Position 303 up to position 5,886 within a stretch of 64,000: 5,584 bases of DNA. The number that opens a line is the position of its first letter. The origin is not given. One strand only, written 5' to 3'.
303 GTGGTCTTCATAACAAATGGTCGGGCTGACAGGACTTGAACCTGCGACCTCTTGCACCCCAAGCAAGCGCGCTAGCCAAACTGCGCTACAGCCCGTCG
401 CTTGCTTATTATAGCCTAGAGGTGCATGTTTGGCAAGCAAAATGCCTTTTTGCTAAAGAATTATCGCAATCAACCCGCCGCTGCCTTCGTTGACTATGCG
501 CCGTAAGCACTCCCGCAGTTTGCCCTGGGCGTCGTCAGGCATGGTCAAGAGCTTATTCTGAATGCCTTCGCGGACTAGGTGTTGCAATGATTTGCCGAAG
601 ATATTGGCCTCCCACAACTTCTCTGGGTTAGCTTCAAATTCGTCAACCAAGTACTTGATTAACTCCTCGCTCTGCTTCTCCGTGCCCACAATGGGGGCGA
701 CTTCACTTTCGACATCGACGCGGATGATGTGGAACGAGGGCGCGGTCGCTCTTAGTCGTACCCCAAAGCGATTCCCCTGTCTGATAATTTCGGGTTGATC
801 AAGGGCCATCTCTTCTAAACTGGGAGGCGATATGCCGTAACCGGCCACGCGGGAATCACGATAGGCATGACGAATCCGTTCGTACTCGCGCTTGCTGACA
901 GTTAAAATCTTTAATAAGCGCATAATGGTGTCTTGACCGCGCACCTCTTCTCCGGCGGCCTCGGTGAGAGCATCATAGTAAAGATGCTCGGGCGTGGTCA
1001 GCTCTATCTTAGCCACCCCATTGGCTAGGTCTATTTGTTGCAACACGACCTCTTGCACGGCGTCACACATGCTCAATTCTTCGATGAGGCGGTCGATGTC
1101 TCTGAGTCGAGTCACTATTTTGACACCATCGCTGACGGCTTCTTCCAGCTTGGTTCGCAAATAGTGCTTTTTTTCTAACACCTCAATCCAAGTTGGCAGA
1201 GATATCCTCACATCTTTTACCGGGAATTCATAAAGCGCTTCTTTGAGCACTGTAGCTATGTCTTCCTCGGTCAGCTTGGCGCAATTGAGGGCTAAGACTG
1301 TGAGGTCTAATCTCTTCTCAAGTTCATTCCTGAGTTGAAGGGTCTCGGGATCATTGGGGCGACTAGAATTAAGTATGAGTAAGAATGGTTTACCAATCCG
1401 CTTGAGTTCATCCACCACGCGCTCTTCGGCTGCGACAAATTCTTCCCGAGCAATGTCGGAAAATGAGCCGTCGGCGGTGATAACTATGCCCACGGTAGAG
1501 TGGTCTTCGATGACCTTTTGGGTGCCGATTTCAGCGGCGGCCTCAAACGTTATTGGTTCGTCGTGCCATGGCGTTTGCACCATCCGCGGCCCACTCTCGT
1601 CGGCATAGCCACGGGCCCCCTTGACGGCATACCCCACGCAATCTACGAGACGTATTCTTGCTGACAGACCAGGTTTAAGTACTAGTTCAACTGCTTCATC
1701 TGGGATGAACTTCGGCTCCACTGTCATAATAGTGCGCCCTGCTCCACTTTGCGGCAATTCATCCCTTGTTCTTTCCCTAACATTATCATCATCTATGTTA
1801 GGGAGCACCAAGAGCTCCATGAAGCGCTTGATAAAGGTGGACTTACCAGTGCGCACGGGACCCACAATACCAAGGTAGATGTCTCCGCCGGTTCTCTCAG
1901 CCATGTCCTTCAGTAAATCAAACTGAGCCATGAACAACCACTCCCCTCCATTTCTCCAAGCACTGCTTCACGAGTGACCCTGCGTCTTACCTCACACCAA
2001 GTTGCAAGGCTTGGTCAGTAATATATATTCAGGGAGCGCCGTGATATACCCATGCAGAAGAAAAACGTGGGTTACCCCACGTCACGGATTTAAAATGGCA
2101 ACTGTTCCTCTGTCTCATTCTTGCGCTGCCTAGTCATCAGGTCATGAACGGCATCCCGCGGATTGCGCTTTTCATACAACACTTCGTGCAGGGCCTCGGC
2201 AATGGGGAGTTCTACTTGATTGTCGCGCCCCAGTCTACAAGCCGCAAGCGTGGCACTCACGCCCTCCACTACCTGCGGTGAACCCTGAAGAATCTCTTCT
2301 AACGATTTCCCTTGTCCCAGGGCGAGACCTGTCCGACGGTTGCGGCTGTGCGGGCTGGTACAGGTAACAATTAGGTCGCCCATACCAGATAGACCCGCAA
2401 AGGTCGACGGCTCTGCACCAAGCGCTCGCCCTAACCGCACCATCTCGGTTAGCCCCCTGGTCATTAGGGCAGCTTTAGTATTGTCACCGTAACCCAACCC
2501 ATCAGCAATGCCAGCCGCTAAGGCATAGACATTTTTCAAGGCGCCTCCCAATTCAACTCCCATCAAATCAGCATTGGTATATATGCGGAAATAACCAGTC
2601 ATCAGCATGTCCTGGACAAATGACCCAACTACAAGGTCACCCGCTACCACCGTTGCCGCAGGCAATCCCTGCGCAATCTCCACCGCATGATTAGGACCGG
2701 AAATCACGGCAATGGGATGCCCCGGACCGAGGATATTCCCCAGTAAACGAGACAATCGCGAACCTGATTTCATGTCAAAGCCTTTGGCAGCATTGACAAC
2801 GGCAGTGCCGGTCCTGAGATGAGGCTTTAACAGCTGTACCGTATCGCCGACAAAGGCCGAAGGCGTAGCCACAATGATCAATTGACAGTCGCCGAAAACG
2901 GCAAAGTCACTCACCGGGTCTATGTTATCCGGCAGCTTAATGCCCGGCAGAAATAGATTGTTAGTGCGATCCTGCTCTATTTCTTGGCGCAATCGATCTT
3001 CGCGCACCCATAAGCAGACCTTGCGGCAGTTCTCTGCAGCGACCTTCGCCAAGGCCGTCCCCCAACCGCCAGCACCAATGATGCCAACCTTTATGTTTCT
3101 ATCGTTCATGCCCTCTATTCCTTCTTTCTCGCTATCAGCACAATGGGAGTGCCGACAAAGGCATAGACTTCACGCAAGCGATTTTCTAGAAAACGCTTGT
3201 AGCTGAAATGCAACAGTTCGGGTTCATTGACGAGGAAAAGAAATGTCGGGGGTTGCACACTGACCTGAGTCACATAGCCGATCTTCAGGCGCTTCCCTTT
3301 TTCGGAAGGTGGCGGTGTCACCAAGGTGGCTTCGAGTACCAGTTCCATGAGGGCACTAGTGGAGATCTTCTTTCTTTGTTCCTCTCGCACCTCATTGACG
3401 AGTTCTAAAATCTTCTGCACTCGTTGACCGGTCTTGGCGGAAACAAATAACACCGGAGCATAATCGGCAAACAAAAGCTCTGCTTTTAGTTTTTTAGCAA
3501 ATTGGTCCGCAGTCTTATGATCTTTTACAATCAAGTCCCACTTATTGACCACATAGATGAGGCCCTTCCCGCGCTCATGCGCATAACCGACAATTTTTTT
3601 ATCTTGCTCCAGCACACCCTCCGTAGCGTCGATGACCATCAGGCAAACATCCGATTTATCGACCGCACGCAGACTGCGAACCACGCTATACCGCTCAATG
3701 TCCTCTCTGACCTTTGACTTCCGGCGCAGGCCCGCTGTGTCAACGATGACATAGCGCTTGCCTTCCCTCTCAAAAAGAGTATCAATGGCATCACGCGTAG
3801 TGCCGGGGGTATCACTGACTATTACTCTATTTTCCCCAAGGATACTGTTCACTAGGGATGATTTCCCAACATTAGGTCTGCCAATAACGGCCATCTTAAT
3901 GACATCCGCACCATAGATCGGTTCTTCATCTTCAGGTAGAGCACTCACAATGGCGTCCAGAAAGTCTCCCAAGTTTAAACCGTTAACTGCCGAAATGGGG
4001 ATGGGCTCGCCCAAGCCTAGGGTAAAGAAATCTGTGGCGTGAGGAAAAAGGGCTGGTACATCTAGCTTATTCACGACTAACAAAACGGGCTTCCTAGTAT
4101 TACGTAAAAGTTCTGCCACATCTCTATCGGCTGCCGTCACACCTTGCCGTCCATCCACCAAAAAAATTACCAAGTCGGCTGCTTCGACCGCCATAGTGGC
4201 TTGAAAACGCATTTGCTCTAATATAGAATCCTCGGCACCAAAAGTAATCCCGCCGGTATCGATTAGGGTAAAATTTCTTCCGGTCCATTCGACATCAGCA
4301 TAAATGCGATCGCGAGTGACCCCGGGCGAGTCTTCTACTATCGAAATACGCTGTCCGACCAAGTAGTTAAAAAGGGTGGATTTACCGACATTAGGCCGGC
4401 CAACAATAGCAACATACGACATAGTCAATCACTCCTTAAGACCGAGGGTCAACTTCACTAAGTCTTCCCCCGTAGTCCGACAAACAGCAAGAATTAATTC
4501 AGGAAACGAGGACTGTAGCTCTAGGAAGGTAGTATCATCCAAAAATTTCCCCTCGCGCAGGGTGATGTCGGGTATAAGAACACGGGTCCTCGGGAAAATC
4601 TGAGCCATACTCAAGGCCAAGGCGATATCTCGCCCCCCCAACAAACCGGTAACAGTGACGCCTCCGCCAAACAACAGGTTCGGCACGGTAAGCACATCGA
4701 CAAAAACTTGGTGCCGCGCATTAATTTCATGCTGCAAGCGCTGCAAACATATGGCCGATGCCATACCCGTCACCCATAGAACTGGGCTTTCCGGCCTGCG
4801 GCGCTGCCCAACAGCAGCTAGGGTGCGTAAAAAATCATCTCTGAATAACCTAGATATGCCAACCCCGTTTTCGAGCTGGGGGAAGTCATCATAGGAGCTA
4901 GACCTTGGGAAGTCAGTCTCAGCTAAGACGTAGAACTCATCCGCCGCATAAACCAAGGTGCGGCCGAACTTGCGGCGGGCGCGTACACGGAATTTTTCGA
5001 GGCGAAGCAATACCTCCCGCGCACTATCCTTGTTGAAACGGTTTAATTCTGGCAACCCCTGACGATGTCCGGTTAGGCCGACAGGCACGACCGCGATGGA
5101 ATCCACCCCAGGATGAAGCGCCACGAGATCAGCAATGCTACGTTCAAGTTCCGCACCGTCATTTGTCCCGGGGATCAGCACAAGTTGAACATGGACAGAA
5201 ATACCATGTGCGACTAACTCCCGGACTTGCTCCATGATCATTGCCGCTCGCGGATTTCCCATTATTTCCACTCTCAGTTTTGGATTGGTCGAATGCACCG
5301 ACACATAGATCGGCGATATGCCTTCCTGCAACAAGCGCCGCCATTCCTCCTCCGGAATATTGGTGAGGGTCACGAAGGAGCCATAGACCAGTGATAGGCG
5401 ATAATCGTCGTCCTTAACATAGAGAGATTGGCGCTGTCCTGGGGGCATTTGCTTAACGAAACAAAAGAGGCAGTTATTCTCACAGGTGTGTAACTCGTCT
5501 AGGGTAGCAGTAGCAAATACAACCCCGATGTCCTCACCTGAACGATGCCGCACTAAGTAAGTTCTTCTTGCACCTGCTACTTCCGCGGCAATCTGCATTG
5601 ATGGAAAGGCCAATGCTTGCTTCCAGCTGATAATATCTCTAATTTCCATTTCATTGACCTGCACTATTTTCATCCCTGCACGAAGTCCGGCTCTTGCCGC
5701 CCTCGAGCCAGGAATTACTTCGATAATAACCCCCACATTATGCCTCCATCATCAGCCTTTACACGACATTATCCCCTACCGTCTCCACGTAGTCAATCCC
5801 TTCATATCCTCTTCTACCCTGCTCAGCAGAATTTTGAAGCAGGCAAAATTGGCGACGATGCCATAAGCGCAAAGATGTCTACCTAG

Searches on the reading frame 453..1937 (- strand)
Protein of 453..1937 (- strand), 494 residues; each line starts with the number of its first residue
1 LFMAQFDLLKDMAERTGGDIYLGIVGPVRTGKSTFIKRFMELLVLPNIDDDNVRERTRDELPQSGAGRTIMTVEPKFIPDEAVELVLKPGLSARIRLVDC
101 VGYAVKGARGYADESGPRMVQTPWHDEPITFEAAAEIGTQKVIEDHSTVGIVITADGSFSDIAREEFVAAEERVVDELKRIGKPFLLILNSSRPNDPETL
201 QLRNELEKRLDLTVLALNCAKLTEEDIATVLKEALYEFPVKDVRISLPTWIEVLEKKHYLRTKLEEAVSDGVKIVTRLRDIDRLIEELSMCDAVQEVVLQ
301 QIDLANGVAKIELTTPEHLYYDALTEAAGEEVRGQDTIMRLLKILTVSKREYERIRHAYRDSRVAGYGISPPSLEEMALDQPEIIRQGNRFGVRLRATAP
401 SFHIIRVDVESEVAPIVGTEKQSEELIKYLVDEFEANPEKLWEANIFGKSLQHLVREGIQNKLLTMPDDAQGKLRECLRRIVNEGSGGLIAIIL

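Call 39: search_protein_families(library=pfam, max_evalue=0.00001, proteins=[window:453-1937:-])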
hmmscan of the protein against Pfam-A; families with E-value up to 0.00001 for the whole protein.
window:453-1937:- (494 aa): 3 families
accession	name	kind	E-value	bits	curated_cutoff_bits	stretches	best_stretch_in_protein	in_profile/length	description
PF09547.16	SpoIVA_ATPase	-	1.3e-110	368.8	26.6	1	3-239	1-237/237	Stage IV sporulation protein A, ATPase domain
PF20438.3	SpoIVA_middle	-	4.2e-60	203.3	25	1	240-418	1-179/179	Stage IV sporulation protein A, middle domain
PF20439.3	SpoIVA_C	-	4.6e-33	113.6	25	1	419-494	1-76/76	Sporulation stage IV protein A, C-terminal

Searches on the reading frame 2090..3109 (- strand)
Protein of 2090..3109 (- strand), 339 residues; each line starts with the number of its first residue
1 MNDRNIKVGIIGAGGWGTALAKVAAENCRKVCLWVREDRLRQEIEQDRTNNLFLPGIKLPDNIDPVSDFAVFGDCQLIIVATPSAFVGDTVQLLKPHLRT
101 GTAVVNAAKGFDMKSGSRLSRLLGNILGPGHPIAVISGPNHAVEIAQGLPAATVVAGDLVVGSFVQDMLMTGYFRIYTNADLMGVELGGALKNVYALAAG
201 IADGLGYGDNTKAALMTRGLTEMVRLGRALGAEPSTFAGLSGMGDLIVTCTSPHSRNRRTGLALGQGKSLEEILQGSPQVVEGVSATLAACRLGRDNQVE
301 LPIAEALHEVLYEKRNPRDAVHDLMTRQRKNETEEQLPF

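Call 39: search_protein_families(library=pfam, max_evalue=0.00001, proteins=[window:2090-3109:-])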
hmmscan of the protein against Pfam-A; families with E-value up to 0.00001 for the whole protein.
window:2090-3109:- (339 aa): 3 families
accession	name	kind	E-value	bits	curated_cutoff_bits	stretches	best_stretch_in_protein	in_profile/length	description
PF07479.19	NAD_Gly3P_dh_C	-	5.5e-58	195.6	25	1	181-321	1-141/142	NAD-dependent glycerol-3-phosphate dehydrogenase C-terminus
PF01210.29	NAD_Gly3P_dh_N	-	4.4e-42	144.2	23.1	1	7-156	1-151/158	NAD-dependent glycerol-3-phosphate dehydrogenase N-terminus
PF20618.3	GPD_NAD_C_bact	-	3.1e-21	76.1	27.6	1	241-306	1-65/66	Bacterial GPD, NAD-dependent C-terminal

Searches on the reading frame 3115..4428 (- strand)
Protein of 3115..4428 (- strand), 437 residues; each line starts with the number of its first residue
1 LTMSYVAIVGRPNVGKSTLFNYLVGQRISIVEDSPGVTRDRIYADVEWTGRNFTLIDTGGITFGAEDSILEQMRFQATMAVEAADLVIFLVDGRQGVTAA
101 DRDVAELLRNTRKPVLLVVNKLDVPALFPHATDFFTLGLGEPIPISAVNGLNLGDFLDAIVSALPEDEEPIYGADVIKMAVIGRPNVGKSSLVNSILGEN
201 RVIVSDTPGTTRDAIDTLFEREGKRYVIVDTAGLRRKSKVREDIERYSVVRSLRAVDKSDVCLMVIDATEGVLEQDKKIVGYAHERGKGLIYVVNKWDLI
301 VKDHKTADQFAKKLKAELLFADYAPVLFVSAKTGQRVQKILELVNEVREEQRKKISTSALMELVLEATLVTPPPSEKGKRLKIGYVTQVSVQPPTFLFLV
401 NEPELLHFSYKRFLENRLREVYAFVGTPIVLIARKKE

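Call 39: search_protein_families(library=pfam, max_evalue=0.00001, proteins=[window:3115-4428:-])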
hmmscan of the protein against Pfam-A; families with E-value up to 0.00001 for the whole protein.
window:3115-4428:- (437 aa): 9 families
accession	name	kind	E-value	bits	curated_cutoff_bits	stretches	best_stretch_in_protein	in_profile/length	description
PF01926.29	MMR_HSR1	-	7.2e-62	206.9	21.9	2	6-121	2-113/113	50S ribosome-binding GTPase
PF14714.11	KH_dom-like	-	2e-30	105.3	27.3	1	354-434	1-81/81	KH-domain-like of EngA bacterial GTPase enzymes, C-terminal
PF02421.24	FeoB_N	-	6.6e-29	100.9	27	2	178-342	2-154/156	Ferrous iron transport protein B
PF00009.33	GTP_EFTU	-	2.8e-28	99.2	26.5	2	177-346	4-184/188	Elongation factor Tu GTP binding domain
PF00350.29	Dynamin_N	-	3.4e-16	60.2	27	0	180-212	2-34/168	Dynamin family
PF04548.22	AIG1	-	5.6e-15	55.7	27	1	180-280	4-104/212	AIG1 family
PF03193.22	RsgA_GTPase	-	3.9e-08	33.8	30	0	180-209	110-139/174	RsgA GTPase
PF00071.28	Ras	-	1.3e-07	31.8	21.6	0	178-343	1-155/162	Ras family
PF08477.19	Roc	-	2.8e-06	28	27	0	6-123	2-119/119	Ras of Complex, Roc, domain of DAPkinase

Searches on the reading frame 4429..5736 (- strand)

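Call 39: search_protein_families(library=pfam, max_evalue=0.00001, proteins=[window:4429-5736:-])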
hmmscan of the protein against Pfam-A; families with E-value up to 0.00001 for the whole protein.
window:4429-5736:- (435 aa): 4 families
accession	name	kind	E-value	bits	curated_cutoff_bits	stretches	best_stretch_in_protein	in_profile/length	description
PF19238.5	Radical_SAM_2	-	1.2e-60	204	26.7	1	66-214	3-151/151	Radical SAM-like domain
PF04459.17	DUF512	-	6.1e-53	179.5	25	1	217-411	1-193/202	Protein of unknown function (DUF512)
PF04055.27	Radical_SAM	-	5.5e-09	36.8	29.5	1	124-194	90-157/166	Radical SAM superfamily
PF17820.7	PDZ_6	-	4.2e-07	30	27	1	3-43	1-41/54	PDZ domain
